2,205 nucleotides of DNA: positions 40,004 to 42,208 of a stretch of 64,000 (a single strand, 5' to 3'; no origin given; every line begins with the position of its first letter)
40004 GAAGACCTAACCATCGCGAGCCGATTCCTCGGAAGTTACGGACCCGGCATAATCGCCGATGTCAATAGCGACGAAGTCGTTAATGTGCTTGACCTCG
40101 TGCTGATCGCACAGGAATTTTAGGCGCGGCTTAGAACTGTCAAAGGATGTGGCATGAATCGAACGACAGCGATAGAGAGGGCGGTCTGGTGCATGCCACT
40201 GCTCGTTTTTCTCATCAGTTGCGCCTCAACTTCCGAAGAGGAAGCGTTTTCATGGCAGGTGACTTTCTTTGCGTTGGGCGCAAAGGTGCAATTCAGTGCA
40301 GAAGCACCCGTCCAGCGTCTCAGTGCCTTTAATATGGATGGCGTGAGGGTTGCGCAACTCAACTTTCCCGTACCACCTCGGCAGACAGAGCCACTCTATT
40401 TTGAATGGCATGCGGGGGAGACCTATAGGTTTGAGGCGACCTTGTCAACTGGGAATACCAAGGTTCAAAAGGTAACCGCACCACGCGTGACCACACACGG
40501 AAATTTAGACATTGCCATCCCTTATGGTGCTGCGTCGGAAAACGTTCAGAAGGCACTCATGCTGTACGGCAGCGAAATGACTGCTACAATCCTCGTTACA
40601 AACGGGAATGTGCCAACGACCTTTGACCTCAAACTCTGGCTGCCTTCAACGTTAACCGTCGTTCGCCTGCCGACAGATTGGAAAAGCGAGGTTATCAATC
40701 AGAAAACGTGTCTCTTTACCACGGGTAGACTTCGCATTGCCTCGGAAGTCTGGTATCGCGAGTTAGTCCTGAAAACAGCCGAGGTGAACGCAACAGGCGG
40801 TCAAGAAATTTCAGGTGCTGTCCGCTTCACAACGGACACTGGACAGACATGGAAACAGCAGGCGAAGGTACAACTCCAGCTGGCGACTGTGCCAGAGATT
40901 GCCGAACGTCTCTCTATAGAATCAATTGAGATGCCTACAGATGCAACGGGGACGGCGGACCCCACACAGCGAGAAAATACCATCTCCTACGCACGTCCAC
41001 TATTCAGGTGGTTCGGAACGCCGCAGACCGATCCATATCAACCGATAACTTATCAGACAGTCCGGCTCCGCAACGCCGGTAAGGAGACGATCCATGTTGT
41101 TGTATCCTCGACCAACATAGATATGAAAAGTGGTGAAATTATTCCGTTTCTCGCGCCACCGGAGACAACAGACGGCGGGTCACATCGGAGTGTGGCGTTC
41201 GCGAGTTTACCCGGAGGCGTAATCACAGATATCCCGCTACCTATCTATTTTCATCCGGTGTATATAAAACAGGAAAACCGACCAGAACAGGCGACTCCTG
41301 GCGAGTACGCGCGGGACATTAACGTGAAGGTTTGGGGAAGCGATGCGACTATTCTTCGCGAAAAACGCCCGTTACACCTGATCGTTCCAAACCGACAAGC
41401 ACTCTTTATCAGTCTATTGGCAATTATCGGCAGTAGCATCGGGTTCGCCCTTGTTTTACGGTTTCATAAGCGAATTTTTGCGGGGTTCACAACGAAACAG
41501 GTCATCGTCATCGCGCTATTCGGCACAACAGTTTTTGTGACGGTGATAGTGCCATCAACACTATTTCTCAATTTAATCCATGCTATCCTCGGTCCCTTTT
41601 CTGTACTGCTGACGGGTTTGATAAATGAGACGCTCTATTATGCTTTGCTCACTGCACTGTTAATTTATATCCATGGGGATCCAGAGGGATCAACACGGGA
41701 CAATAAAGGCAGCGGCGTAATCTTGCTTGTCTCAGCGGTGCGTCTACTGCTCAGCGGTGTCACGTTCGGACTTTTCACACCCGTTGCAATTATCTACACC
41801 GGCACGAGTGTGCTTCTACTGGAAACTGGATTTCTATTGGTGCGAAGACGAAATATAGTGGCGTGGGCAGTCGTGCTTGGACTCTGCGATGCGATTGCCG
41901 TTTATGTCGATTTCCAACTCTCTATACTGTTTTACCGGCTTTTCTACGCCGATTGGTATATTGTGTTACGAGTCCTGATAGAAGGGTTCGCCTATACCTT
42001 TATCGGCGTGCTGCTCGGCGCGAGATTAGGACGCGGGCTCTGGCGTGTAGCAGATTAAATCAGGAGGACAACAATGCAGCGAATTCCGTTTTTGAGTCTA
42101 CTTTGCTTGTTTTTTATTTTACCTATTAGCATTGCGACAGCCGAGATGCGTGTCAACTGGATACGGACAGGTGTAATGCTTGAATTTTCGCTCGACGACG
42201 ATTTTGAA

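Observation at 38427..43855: Cobalamin riboswitch controls an operon of two secreted beta-propellers and a lipoprotein/multi-TM protein; candidate novel corrinoid capture/uptake system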

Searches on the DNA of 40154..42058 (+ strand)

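Call 21: search_rna_families(sources=[L001, L010, L012, L016, L018, L024, L031, L032, L036, L035, L040, L013], threshold=gathering)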
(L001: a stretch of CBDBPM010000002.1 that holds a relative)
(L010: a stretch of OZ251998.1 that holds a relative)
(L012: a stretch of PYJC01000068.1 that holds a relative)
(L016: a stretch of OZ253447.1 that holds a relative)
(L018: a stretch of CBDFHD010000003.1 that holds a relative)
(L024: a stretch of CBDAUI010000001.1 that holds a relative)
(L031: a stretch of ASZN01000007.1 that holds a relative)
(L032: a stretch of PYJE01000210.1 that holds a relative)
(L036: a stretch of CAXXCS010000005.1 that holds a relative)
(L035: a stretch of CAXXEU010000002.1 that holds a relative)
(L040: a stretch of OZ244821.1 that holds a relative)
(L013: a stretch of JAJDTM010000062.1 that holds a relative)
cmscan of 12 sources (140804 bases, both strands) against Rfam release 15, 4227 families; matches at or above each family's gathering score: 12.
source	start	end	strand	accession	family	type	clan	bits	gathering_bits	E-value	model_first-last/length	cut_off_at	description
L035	3126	3313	+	RF00174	Cobalamin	Cis-reg; riboswitch;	CL00101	116.1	31.5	4.5e-28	1-189/189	no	Cobalamin riboswitch aptamer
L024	3119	3307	+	RF00174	Cobalamin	Cis-reg; riboswitch;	CL00101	114.1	31.5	1.6e-27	1-189/189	no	Cobalamin riboswitch aptamer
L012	2924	3112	+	RF00174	Cobalamin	Cis-reg; riboswitch;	CL00101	113.8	31.5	2e-27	1-189/189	no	Cobalamin riboswitch aptamer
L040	3036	3224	+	RF00174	Cobalamin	Cis-reg; riboswitch;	CL00101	112.1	31.5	6.2e-27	1-189/189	no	Cobalamin riboswitch aptamer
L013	3107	3294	+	RF00174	Cobalamin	Cis-reg; riboswitch;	CL00101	111.6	31.5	8.9e-27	1-189/189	no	Cobalamin riboswitch aptamer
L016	3178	3366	+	RF00174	Cobalamin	Cis-reg; riboswitch;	CL00101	110.9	31.5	1.4e-26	1-189/189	no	Cobalamin riboswitch aptamer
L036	3321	3520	+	RF00174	Cobalamin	Cis-reg; riboswitch;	CL00101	103.5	31.5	1.9e-24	1-189/189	no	Cobalamin riboswitch aptamer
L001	3113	3332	+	RF00174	Cobalamin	Cis-reg; riboswitch;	CL00101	102.8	31.5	2.9e-24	1-189/189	no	Cobalamin riboswitch aptamer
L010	3144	3362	+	RF00174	Cobalamin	Cis-reg; riboswitch;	CL00101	102.5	31.5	3.5e-24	1-189/189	no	Cobalamin riboswitch aptamer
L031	3142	3325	+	RF00174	Cobalamin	Cis-reg; riboswitch;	CL00101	101.9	31.5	5.1e-24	1-189/189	no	Cobalamin riboswitch aptamer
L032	395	600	+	RF00174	Cobalamin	Cis-reg; riboswitch;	CL00101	101.4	31.5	7.4e-24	1-189/189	no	Cobalamin riboswitch aptamer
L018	3092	3335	+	RF00174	Cobalamin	Cis-reg; riboswitch;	CL00101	97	31.5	1.3e-22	1-189/189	no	Cobalamin riboswitch aptamer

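Call 38: search_rna_families(sources=[L042, L043, L044, L045], threshold=gathering)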
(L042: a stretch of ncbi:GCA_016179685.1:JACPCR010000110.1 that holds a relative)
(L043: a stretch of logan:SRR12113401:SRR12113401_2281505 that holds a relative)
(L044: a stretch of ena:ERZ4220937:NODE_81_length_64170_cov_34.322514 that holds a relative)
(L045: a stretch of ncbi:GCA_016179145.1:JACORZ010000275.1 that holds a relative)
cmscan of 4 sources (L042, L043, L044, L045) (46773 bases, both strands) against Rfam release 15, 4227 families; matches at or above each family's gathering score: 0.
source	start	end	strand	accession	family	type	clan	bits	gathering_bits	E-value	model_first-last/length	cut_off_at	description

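Call 58: search_rna_families(sources=[L046, L047, L048], threshold=gathering)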
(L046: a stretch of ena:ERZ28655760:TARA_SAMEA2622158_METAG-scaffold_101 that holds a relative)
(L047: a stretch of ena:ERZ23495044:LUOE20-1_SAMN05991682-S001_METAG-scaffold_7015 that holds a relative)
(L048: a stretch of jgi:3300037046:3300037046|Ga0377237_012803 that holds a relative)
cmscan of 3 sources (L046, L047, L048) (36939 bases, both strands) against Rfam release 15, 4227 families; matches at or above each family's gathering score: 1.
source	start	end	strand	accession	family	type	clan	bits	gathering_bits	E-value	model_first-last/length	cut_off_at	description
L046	5523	5745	+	RF00174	Cobalamin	Cis-reg; riboswitch;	CL00101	93.8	31.5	2.8e-22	1-189/189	no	Cobalamin riboswitch aptamer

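Call 93: search_rna_families(sources=[L049, L050, L051], threshold=gathering)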
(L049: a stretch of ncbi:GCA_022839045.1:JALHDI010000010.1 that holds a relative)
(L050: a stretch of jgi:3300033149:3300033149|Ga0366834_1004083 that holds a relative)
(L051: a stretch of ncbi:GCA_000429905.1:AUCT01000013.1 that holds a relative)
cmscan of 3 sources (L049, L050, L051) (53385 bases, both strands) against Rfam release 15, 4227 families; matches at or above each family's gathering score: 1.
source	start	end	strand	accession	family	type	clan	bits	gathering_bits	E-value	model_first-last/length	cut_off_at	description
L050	5110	5328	+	RF00174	Cobalamin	Cis-reg; riboswitch;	CL00101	105.5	31.5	1.9e-25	1-189/189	no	Cobalamin riboswitch aptamer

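Call 116: search_rna_families(sources=[L071, L082, L086, L097, L109, L120, L123, L126, L130, L131], threshold=gathering)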
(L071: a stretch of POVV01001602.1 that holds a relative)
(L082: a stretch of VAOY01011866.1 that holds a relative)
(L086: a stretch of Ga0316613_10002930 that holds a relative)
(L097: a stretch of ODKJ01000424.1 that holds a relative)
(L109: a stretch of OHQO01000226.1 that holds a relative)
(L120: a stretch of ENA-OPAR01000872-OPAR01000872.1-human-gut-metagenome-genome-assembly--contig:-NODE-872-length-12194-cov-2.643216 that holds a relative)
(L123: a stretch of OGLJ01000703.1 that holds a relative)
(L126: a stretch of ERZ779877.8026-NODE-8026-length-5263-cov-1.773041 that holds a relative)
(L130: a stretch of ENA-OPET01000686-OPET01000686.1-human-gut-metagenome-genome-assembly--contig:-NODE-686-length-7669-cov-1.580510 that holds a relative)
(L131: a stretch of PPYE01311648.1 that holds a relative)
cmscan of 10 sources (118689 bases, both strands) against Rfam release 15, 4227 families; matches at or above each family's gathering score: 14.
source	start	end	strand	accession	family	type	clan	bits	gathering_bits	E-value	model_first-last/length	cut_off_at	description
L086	10005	10183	+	RF00174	Cobalamin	Cis-reg; riboswitch;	CL00101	109.6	31.5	2.8e-26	1-189/189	no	Cobalamin riboswitch aptamer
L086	1399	1581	+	RF00174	Cobalamin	Cis-reg; riboswitch;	CL00101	105.9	31.5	3.2e-25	1-189/189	no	Cobalamin riboswitch aptamer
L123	4612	4788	+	RF00174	Cobalamin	Cis-reg; riboswitch;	CL00101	104.8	31.5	6.5e-25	1-189/189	no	Cobalamin riboswitch aptamer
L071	2452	2651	+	RF00174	Cobalamin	Cis-reg; riboswitch;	CL00101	102.7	31.5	2.6e-24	1-189/189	no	Cobalamin riboswitch aptamer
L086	9556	9743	-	RF00174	Cobalamin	Cis-reg; riboswitch;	CL00101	97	31.5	1.1e-22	1-189/189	no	Cobalamin riboswitch aptamer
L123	2028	2204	+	RF00174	Cobalamin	Cis-reg; riboswitch;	CL00101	96.7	31.5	1.4e-22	1-189/189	no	Cobalamin riboswitch aptamer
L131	850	1026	+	RF00174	Cobalamin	Cis-reg; riboswitch;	CL00101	96.7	31.5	1.4e-22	1-189/189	no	Cobalamin riboswitch aptamer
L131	15100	15270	+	RF00174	Cobalamin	Cis-reg; riboswitch;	CL00101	88.2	31.5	3.7e-20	1-189/189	no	Cobalamin riboswitch aptamer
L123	16914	17084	+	RF00174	Cobalamin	Cis-reg; riboswitch;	CL00101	87.4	31.5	6.3e-20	1-189/189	no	Cobalamin riboswitch aptamer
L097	1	161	+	RF00174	Cobalamin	Cis-reg; riboswitch;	CL00101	84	31.5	5.8e-19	12-189/189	5'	Cobalamin riboswitch aptamer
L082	1133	1352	+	RF00174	Cobalamin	Cis-reg; riboswitch;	CL00101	73.4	31.5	6.4e-16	1-189/189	no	Cobalamin riboswitch aptamer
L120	1897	2048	+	RF00174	Cobalamin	Cis-reg; riboswitch;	CL00101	44.8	31.5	9.7e-08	1-189/189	no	Cobalamin riboswitch aptamer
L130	1628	1779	+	RF00174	Cobalamin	Cis-reg; riboswitch;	CL00101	44.2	31.5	1.4e-07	1-189/189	no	Cobalamin riboswitch aptamer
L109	5614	5765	+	RF00174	Cobalamin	Cis-reg; riboswitch;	CL00101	43.2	31.5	2.8e-07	1-189/189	no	Cobalamin riboswitch aptamer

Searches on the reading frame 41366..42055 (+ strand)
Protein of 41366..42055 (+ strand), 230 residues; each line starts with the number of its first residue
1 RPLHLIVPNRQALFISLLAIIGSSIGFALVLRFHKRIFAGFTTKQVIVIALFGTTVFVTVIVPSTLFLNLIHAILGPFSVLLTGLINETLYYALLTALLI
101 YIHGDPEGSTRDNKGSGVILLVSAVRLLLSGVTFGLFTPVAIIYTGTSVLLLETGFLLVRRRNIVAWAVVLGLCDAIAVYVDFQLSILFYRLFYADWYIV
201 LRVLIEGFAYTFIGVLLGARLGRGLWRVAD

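Call 68: search_protein_families(library=pfam, alignment_id=A4, max_evalue=10)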
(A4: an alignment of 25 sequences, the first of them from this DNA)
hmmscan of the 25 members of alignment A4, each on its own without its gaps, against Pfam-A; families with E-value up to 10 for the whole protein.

A. member 1, seq(230 aa): 0 families

B. families by the number of members that match (of 25 scanned): 11 families
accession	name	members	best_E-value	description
PF09819.14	ABC_cobalt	1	0.002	ABC-type cobalt transport system, permease component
PF11990.13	DUF3487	1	0.0076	Protein of unknown function (DUF3487)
PF03092.22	BT1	1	0.012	BT1 family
PF08154.18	NLE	1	0.06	NLE (NUC135) domain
PF18776.7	Hexapep_loop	1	0.06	Hexapeptide repeat including loop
PF18205.6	VPDSG-CTERM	1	0.063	VPDSG-CTERM motif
PF10518.14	TAT_signal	1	0.37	TAT (twin-arginine translocation) pathway signal sequence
PF19853.4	DUF6328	1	0.39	Family of unknown function (DUF6328)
PF09788.14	Tmemb_55A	1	2.7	Transmembrane protein 55A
PF11712.13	Vma12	1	7.8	Endoplasmic reticulum-based factor for assembly of V-ATPase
PF08997.15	UCR_6-4kD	1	8.2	Ubiquinol-cytochrome C reductase complex, 6.4kD protein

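Call 69: search_solved_structures(query=A4, max_evalue=10, show_alignments=2)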
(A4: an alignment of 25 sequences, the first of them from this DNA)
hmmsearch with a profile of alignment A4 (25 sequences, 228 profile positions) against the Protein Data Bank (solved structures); distinct sequences matched with E-value up to 10: 0.
